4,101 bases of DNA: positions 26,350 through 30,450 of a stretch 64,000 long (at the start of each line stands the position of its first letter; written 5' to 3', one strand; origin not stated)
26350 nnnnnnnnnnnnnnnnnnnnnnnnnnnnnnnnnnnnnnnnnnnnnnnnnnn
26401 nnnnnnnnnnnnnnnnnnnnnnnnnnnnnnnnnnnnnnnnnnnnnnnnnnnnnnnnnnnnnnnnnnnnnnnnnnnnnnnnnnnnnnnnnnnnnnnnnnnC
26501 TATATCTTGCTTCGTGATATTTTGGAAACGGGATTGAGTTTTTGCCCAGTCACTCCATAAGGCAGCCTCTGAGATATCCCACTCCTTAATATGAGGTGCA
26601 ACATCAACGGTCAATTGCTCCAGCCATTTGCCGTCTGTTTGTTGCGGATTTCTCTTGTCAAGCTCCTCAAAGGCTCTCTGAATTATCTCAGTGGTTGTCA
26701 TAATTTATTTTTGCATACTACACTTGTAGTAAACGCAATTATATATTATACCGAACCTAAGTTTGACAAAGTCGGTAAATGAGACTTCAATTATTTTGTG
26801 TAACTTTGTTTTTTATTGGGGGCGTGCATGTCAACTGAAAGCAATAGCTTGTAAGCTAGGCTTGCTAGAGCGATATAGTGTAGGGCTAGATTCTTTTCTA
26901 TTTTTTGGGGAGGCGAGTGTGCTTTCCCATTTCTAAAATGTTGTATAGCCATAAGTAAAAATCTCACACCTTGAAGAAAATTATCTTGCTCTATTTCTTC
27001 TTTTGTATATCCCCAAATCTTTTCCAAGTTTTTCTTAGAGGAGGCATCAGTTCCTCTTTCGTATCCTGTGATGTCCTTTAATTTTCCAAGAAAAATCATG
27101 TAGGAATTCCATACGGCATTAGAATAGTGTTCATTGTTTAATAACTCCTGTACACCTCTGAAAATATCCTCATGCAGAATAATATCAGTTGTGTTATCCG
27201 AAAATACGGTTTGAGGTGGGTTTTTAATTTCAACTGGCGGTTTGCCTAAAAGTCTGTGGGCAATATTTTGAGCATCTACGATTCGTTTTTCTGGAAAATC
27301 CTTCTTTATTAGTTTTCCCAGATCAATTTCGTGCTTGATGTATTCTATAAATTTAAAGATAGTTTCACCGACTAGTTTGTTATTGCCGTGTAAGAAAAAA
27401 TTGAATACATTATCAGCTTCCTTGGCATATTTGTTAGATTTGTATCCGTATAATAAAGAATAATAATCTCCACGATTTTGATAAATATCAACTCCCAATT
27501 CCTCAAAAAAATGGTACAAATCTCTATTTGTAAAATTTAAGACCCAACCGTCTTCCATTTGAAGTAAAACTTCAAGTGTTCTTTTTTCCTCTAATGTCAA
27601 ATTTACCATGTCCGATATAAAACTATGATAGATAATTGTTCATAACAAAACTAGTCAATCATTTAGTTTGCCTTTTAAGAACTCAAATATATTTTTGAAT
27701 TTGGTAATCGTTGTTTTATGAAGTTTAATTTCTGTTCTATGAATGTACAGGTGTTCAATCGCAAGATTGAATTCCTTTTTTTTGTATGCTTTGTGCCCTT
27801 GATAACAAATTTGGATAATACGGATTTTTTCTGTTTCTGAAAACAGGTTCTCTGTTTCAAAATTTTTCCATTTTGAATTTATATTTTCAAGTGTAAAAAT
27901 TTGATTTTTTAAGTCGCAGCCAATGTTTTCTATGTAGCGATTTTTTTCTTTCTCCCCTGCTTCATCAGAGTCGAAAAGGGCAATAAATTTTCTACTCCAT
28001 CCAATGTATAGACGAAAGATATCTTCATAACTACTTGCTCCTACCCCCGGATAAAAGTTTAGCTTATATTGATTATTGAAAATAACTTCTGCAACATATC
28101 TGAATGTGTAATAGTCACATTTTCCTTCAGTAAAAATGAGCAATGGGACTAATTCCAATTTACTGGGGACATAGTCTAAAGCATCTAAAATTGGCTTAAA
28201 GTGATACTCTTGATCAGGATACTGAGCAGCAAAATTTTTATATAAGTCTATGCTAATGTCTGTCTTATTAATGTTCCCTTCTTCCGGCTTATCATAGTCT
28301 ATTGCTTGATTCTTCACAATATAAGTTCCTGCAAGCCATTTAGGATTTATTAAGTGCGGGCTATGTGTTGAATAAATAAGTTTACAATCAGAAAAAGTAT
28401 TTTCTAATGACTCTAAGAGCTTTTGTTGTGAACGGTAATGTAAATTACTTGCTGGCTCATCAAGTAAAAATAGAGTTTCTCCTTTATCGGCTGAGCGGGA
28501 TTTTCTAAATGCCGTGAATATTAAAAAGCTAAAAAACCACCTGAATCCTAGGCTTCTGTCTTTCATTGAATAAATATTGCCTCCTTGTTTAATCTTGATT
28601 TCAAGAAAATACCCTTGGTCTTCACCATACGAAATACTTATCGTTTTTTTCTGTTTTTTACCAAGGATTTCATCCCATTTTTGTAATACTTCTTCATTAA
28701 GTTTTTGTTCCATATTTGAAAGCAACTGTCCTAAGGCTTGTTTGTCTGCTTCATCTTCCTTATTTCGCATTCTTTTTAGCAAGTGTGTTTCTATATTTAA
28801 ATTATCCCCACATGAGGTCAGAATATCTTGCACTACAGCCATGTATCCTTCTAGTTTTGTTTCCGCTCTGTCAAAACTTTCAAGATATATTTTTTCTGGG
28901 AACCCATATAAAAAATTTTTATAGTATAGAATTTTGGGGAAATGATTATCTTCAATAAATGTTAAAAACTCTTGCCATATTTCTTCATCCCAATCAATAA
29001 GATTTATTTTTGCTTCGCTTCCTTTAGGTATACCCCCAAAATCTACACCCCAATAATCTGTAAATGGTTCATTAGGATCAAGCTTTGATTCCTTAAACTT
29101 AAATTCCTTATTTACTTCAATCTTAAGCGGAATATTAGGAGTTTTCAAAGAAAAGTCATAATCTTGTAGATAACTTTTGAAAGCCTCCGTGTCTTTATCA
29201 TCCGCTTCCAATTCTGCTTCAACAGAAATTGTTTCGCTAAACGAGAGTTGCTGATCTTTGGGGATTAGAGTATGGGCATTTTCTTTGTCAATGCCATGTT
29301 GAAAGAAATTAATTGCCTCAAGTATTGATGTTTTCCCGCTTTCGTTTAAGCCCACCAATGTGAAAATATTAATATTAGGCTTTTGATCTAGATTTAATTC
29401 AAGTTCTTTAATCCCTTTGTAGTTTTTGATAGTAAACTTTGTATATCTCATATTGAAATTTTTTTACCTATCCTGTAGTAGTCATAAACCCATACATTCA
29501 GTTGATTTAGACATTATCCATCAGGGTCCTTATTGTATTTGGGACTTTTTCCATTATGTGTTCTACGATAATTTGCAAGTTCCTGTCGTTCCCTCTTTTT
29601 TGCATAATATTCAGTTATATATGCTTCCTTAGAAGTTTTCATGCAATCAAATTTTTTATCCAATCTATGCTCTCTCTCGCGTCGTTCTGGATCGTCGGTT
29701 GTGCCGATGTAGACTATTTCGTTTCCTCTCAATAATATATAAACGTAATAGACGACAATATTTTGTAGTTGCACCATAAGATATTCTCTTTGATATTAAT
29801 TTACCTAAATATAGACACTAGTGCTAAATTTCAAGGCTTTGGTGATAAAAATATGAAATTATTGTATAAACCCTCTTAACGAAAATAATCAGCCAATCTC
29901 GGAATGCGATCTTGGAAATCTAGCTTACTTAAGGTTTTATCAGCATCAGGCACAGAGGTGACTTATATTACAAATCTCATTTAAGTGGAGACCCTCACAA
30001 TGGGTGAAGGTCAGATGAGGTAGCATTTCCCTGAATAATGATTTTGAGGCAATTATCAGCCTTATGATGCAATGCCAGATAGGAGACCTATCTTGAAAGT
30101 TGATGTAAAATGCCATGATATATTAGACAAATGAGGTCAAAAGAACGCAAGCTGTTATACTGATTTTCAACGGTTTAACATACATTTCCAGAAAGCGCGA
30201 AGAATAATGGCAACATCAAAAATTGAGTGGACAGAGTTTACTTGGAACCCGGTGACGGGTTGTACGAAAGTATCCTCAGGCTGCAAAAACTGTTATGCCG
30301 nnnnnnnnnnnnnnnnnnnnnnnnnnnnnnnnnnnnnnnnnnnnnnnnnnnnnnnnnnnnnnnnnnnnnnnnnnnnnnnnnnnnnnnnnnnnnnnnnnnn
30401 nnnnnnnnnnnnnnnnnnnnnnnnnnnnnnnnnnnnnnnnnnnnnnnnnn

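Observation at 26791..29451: OLD-like ATPase-Toprim protein paired with a Ymh (TIGR02391)/HEPN-like protein, not Gabija-like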

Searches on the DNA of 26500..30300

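Call 80: search_rna_families(source=window, start=26500, end=30300, threshold=evalue, max_evalue=1)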
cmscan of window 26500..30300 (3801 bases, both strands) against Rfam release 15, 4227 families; matches with E-value up to 1: 1.
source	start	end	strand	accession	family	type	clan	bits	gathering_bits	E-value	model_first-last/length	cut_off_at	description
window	26993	27049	+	RF04333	Plastid-ycf3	Intron;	-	21.3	55.2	0.079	1-47/47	no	Plastid-ycf3 group II-D1 intron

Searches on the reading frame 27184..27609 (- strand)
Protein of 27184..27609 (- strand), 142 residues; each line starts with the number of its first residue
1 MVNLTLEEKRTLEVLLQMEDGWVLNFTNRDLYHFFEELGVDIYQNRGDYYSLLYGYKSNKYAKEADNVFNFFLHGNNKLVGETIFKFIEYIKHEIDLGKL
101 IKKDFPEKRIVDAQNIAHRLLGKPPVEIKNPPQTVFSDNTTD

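Call 6: search_protein_families(library=pfam, proteins=[window:27184-27609:-], max_evalue=10)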
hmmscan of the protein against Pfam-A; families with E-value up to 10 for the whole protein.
seq(142 aa): 1 family
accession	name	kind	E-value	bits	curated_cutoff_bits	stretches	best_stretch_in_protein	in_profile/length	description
PF08640.17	U3_assoc_6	-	0.079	13.3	24.7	1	86-110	45-69/85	U3 small nucleolar RNA-associated protein 6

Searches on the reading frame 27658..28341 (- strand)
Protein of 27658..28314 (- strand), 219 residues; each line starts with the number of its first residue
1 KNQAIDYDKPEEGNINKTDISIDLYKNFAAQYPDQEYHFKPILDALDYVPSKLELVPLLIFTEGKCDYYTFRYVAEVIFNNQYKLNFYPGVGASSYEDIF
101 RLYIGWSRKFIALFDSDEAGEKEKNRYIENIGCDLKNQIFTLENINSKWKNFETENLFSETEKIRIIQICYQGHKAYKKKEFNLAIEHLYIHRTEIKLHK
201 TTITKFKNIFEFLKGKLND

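Call 6: search_protein_families(library=pfam, proteins=[window:27658-28314:-], max_evalue=10)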
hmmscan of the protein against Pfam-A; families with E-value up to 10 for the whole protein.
seq(219 aa): 2 families
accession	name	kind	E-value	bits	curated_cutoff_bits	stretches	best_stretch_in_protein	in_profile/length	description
PF20469.4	OLD-like_TOPRIM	-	0.14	13.2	23.2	1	60-117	7-67/67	Overcoming lysogenization defect protein-like, TOPRIM domain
PF06361.16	RTBV_P12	-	0.92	10.4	25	1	117-148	9-40/110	Rice tungro bacilliform virus P12 protein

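Call 7: search_protein_families(library=padloc, proteins=[window:27658-28314:-], max_evalue=10)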
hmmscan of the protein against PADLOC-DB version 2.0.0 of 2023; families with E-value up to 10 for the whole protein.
seq(219 aa): 0 families

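Call 18: search_solved_structures(query=A2, max_evalue=10, show_alignments=3)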
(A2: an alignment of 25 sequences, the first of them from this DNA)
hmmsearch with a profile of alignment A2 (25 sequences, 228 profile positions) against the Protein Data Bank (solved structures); distinct sequences matched with E-value up to 10: 1.
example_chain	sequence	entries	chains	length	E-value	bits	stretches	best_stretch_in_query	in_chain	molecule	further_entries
3kxr_A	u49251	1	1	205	0.42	13.5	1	119-184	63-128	Magnesium transporter, putative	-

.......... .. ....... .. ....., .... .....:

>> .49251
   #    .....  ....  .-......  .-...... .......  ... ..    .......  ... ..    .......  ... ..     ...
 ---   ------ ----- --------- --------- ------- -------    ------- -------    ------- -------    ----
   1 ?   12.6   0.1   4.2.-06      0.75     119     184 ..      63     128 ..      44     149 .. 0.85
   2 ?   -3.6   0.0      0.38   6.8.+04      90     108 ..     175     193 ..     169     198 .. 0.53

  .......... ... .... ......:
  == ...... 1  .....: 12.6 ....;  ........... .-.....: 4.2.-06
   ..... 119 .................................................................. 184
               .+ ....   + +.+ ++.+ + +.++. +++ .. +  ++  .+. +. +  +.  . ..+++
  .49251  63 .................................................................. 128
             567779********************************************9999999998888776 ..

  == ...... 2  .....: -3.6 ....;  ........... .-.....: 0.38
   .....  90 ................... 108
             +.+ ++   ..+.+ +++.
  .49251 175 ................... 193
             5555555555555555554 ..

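Call 19: search_protein_families(library=pfam, alignment_id=A2, max_evalue=1)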
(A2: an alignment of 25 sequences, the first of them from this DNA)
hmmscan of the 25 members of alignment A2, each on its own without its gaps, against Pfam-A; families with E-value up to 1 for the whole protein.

A. member 1, seq(227 aa): 1 family
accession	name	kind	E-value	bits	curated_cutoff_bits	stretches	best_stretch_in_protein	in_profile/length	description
PF20469.4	OLD-like_TOPRIM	-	0.15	13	23.2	1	68-125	7-67/67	Overcoming lysogenization defect protein-like, TOPRIM domain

B. families by the number of members that match (of 25 scanned): 11 families
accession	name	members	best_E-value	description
PF20469.4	OLD-like_TOPRIM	18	8.5e-05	Overcoming lysogenization defect protein-like, TOPRIM domain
PF13155.12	Toprim_2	13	2.2e-05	Toprim-like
PF08477.19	Roc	2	0.02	Ras of Complex, Roc, domain of DAPkinase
PF19286.4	ZSWIM1-3_C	2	0.022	Zinc finger SWIM domain-containing protein 1/3, C-terminal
PF01751.28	Toprim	1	0.01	Toprim domain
PF10539.14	Dev_Cell_Death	1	0.043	Development and cell death domain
PF13791.11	Sigma_reg_C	1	0.079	Sigma factor regulator C-terminal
PF12580.14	TPPII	1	0.082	Tripeptidyl peptidase II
PF10412.15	TrwB_AAD_bind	1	0.083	Type IV secretion-system coupling protein DNA-binding domain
PF10407.14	Cytokin_check_N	1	0.088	Cdc14 phosphatase binding protein N-terminus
PF05250.16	UPF0193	1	0.15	Uncharacterised protein family (UPF0193)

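Call 100: search_solved_structures(query=A4, max_evalue=10, show_alignments=3)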
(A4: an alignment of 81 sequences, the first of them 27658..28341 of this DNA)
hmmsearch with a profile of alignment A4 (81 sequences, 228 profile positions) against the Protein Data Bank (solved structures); distinct sequences matched with E-value up to 10: 0.

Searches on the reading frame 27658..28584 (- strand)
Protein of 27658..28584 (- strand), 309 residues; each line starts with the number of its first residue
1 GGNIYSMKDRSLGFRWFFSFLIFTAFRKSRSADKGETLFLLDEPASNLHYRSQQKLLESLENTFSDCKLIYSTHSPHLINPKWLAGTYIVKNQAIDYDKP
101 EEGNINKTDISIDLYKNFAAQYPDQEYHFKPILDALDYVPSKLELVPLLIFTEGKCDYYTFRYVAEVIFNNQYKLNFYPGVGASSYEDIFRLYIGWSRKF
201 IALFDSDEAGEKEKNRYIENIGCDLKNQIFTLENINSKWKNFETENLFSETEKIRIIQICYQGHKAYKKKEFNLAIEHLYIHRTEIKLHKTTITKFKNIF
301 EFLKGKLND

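Call 92: search_protein_families(library=padloc, proteins=[window:27658-28584:-], max_evalue=0.1)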
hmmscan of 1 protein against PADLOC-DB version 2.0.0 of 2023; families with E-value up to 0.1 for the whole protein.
seq(309 aa): 60 families (the best 25 are shown)
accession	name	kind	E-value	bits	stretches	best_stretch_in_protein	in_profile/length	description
PDLC02980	AriA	-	6.1e-11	40.8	1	11-80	239-304/304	-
PDLC02979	AriA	-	9.6e-10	36.8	1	5-79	295-373/373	-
PDLC00271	PtuA1|PtuA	-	3.2e-09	34.9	1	34-102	277-344/421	AAA ATPase domain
PDLC02913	ATPase_I-A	-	3.7e-08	30.9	1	35-79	363-407/508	-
PDLC04164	AriA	-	4.1e-08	31.1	1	33-83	190-240/253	-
PDLC00290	PtuA1|PtuA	-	4.1e-08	31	1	32-86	266-320/414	AAA ATPase domain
PDLC02358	Old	-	4.8e-08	30.3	1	27-253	276-495/578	Old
PDLC00286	PtuA1|PtuA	-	5.9e-08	30.2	1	34-96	146-208/289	AAA ATPase domain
PDLC00284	PtuA1|PtuA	-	1.6e-07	28.6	1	34-80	390-436/545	AAA ATPase domain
PDLC00067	GajA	-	1.9e-07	27.9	1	4-79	267-346/604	AAA ATPase domain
PDLC00305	PtuA1|PtuA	-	3.4e-07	27.9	1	32-80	241-289/392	AAA ATPase domain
PDLC00299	PtuA1|PtuA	-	3.5e-07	27.5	1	35-79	377-421/535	AAA ATPase domain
PDLC00310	PtuA1|PtuA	-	4.6e-07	27.3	1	29-79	284-334/443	AAA ATPase domain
PDLC02915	ATPase-Toprim_I-B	-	5.4e-07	26.8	1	37-80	257-300/623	-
PDLC00278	PtuA1|PtuA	-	5.6e-07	27.2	1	30-80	282-332/436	AAA ATPase domain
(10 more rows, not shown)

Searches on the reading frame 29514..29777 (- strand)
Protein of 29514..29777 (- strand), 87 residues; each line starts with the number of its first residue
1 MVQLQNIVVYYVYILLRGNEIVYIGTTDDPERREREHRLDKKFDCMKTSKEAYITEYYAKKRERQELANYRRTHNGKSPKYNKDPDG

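Call 3: search_protein_families(library=pfam, proteins=[window:29514-29777:-], max_evalue=0.01)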
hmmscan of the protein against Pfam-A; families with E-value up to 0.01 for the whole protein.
window:29514-29777:- (87 aa): 1 family
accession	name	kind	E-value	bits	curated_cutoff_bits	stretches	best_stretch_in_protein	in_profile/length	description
PF01541.30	GIY-YIG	-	3.3e-06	27.7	22.6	1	10-67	2-61/78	GIY-YIG catalytic domain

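Call 4: search_protein_families(library=padloc, proteins=[window:29514-29777:-], max_evalue=0.01)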
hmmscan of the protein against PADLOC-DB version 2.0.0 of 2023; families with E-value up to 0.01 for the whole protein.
window:29514-29777:- (87 aa): 1 family
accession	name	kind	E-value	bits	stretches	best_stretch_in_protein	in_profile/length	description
PDLC03243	MTase_II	-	0.0063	13.5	1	17-78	217-277/377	Type II methyltransferase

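Call 5: search_protein_families(library=ncbifam, proteins=[window:29514-29777:-], max_evalue=0.01)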
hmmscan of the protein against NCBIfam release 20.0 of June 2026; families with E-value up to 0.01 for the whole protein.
window:29514-29777:- (87 aa): 0 families

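Call 72: find_homologous_proteins(query=window:29514-29777:-, max_evalue=0.001)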
Query window:29514-29777:- (87 aa): 2 proteins with E <= 0.001 among 2 candidates.
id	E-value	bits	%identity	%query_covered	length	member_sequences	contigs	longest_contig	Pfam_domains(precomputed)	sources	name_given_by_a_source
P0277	4.7e-52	191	100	100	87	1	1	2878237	PF01541.31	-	-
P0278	6.1e-42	159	86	100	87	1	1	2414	PF01541.31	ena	-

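Call 74: find_encoding_contigs(protein=P0278, flank=5000, max_places=2)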
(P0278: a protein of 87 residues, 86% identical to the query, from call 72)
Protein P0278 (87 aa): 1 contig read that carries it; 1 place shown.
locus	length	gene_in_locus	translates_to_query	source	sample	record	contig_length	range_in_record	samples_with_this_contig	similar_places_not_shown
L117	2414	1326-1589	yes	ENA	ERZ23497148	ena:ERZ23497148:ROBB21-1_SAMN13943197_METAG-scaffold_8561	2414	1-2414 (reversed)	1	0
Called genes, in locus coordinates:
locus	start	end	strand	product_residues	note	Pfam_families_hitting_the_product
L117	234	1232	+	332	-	PF01075:Glyco_transf_9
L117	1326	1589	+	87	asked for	PF01541:GIY-YIG (faint)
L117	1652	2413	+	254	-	?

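Call 94: search_protein_families(library=phrogs, proteins=[window:29514-29777:-], max_evalue=0.001)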
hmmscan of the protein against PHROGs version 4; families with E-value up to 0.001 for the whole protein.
window:29514-29777:- (87 aa): 0 families
